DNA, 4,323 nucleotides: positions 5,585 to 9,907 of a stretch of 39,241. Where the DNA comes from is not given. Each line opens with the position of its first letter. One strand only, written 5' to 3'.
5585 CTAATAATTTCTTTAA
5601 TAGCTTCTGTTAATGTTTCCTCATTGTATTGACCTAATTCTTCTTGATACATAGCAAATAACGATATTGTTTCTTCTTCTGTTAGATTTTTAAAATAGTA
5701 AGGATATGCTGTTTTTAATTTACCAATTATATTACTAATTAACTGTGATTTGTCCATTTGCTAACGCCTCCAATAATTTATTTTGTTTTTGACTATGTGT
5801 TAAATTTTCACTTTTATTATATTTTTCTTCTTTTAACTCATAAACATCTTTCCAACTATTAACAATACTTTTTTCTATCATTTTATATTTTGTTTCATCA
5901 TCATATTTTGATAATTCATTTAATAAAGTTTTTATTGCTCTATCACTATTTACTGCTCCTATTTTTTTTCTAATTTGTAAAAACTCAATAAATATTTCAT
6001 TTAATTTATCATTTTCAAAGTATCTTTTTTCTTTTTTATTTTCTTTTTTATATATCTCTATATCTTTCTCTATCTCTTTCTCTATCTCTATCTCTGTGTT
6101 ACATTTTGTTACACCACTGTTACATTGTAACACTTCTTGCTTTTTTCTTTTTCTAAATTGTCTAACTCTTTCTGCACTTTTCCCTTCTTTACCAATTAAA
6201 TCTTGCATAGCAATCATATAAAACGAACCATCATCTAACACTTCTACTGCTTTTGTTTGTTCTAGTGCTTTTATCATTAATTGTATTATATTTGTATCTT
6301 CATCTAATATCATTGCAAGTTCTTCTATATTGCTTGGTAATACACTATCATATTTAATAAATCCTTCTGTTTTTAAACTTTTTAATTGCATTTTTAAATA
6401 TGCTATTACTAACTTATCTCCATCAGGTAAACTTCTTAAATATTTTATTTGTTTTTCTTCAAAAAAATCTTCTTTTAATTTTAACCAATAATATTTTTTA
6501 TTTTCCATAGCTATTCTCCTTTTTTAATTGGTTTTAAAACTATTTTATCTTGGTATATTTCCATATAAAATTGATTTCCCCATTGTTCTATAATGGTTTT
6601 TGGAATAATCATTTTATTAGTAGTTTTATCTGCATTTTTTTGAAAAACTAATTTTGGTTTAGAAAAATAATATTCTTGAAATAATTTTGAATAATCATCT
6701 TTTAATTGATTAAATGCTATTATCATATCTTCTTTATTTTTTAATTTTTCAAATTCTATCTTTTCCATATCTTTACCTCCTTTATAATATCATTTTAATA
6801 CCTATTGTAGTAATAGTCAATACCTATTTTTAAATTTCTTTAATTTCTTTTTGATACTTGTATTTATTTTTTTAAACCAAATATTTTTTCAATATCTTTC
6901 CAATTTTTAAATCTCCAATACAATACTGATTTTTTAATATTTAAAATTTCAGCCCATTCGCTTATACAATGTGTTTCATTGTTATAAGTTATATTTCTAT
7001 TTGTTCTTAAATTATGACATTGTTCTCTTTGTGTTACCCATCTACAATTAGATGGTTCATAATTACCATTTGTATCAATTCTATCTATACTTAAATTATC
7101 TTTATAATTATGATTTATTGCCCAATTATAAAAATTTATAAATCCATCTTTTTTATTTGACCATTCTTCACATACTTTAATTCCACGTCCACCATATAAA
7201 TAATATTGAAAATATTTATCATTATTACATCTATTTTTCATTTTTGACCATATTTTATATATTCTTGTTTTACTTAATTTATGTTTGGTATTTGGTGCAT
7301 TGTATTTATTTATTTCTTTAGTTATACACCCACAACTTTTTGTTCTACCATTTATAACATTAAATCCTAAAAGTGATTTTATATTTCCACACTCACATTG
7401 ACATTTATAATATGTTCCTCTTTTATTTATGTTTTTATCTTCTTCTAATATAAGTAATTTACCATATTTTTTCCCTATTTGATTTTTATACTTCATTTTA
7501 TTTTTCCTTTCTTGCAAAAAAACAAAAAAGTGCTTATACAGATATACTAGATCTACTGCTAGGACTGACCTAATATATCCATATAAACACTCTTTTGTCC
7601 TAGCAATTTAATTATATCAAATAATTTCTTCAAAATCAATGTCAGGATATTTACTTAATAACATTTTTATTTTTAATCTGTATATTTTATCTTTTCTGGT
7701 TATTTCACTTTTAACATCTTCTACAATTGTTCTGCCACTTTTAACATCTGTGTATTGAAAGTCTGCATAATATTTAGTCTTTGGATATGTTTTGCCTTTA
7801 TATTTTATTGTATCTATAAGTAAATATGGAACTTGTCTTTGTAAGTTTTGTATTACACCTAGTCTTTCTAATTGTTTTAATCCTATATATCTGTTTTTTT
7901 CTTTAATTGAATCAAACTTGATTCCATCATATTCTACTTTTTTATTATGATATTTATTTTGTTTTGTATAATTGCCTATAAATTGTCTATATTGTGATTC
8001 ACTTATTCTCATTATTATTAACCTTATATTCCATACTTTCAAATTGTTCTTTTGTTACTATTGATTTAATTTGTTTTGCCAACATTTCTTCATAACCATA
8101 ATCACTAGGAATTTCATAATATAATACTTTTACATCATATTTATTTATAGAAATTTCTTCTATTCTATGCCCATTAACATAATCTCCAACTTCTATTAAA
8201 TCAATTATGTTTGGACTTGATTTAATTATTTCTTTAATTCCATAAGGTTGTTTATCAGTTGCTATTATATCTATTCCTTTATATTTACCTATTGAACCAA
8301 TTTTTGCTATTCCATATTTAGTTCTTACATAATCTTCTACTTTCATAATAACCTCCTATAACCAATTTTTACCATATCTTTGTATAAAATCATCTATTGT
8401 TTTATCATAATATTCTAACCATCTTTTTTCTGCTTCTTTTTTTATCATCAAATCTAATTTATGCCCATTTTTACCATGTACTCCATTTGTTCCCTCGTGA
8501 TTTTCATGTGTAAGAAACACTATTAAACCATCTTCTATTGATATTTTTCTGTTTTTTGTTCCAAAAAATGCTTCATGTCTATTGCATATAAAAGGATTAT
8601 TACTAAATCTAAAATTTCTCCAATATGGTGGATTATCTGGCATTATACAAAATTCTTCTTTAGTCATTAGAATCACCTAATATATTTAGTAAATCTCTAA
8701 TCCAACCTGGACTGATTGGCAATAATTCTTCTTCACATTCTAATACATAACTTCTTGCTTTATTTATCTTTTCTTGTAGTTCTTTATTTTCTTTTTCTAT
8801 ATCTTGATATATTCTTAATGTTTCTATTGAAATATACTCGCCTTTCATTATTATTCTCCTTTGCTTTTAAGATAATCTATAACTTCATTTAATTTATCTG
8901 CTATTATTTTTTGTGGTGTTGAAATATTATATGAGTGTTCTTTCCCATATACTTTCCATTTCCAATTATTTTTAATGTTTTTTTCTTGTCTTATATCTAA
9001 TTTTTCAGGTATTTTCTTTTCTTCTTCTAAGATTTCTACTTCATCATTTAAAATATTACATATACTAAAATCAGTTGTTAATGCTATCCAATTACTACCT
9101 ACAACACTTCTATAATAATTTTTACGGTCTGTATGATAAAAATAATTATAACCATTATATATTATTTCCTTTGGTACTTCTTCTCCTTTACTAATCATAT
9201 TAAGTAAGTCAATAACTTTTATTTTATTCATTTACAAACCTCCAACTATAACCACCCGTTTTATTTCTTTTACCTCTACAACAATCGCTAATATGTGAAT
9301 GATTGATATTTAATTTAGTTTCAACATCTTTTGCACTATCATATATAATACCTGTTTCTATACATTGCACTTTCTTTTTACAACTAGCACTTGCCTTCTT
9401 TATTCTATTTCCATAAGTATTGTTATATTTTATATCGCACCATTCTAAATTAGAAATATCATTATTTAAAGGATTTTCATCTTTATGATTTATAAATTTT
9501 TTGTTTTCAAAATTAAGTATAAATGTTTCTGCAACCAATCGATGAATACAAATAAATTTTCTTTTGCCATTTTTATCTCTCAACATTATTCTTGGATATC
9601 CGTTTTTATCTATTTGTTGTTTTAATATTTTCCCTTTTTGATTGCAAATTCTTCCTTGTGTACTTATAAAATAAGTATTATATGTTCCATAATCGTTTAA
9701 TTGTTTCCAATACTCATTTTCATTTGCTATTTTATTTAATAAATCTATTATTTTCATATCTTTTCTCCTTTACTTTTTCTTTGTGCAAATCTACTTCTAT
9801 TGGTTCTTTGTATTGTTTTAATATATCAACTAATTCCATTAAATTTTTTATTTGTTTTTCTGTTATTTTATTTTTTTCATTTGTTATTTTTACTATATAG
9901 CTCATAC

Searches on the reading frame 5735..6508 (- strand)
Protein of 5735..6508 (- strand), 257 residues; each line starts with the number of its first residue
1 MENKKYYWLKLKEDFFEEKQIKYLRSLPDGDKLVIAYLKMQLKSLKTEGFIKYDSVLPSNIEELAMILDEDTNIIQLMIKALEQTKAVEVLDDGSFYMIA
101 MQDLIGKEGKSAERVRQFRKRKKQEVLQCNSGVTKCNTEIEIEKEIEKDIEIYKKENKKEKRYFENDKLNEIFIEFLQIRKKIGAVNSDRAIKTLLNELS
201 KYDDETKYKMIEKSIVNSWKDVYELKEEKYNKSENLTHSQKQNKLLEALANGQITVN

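Call 75: search_protein_families(library=phrogs, proteins=[window:5735-6508:-], max_evalue=0.001)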
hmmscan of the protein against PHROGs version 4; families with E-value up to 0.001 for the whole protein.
window:5735-6508:- (257 aa): 7 families
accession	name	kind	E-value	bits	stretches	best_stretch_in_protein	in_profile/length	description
phrog_5968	-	DNA, RNA and nucleotide metabolism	6.6e-45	154.5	1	2-247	6-250/273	replisome organizer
phrog_4880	-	DNA, RNA and nucleotide metabolism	2.1e-29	103.9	1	3-170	1-183/304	replisome organizer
phrog_1163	-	unknown function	1.8e-26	94.5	1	4-227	2-212/273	-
phrog_10469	-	DNA, RNA and nucleotide metabolism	8.1e-23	82.2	1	2-188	3-174/305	DnaD-like helicase loader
phrog_11769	-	unknown function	5.9e-11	42.9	1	8-176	9-180/431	-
phrog_186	-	DNA, RNA and nucleotide metabolism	2.3e-09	38.3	1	1-218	15-229/308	DnaD-like helicase loader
phrog_678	-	DNA, RNA and nucleotide metabolism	6.2e-09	36.9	1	113-239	161-296/346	replication initiation O-like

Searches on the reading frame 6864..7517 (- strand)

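Call 75: search_protein_families(library=phrogs, proteins=[window:6864-7517:-], max_evalue=0.001)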
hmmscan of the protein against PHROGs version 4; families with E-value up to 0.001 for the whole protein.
window:6864-7517:- (217 aa): 8 families
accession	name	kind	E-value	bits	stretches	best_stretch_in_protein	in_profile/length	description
phrog_374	-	DNA, RNA and nucleotide metabolism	4e-67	228.4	1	3-211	187-394/617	HNH endonuclease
phrog_3377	-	DNA, RNA and nucleotide metabolism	1.4e-50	172.9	1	76-213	4-137/196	HNH endonuclease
phrog_8790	-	DNA, RNA and nucleotide metabolism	2.1e-34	120.5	1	76-215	15-144/241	restriction endonuclease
phrog_2081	-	DNA, RNA and nucleotide metabolism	8.6e-26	92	1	5-176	24-201/433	HNH endonuclease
phrog_953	-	DNA, RNA and nucleotide metabolism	2e-15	58.1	1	70-164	208-299/420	HNH endonuclease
phrog_22195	-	unknown function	9.5e-08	32.9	1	6-76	3-70/148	-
phrog_28742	-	unknown function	0.00022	22.5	1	90-204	27-140/165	-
phrog_3118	-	DNA, RNA and nucleotide metabolism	0.00037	21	1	137-171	64-96/287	HNH endonuclease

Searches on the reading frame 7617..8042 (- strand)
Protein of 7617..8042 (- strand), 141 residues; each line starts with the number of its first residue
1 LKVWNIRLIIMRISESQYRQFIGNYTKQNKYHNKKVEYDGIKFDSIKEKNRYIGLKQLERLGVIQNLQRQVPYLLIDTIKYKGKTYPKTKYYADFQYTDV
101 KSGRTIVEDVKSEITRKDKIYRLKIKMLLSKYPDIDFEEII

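Call 75: search_protein_families(library=phrogs, proteins=[window:7617-8042:-], max_evalue=0.001)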
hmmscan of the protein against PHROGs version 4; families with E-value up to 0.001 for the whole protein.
window:7617-8042:- (141 aa): 2 families
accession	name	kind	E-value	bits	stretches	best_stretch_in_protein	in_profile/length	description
phrog_190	-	DNA, RNA and nucleotide metabolism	9.8e-35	121.4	1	25-136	172-278/338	Holliday junction resolvase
phrog_32087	-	unknown function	1.2e-09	39.3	1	79-140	7-67/67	-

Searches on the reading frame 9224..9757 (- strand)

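Call 75: search_protein_families(library=phrogs, proteins=[window:9224-9757:-], max_evalue=0.001)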
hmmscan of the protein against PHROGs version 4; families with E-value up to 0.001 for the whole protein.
window:9224-9757:- (177 aa): 11 families
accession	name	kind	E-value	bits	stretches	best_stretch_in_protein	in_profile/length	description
phrog_59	-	DNA, RNA and nucleotide metabolism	7.2e-38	132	1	8-172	131-282/423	HNH endonuclease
phrog_959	-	DNA, RNA and nucleotide metabolism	3e-32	112.2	1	13-129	4-121/138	HNH endonuclease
phrog_1492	-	DNA, RNA and nucleotide metabolism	9e-15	55.7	1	34-113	77-156/414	HNH endonuclease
phrog_20162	-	DNA, RNA and nucleotide metabolism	1.6e-10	42.2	1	106-177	9-84/88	HNH endonuclease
phrog_99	-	DNA, RNA and nucleotide metabolism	1.2e-09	39.4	1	12-113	109-202/383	HNH endonuclease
phrog_4538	-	unknown function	2.8e-09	37.3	1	117-175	387-447/447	-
phrog_37683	-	unknown function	8.6e-08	32.6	1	25-112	117-204/279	-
phrog_7545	-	DNA, RNA and nucleotide metabolism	1.7e-06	29.4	1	46-107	60-124/160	HNH endonuclease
phrog_17657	-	DNA, RNA and nucleotide metabolism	0.00011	23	1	30-107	80-165/168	HNH endonuclease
phrog_14913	-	DNA, RNA and nucleotide metabolism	0.00012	23.1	1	49-112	20-84/149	HNH endonuclease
phrog_314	-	DNA, RNA and nucleotide metabolism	0.00066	19.7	0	68-176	318-389/574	homing endonuclease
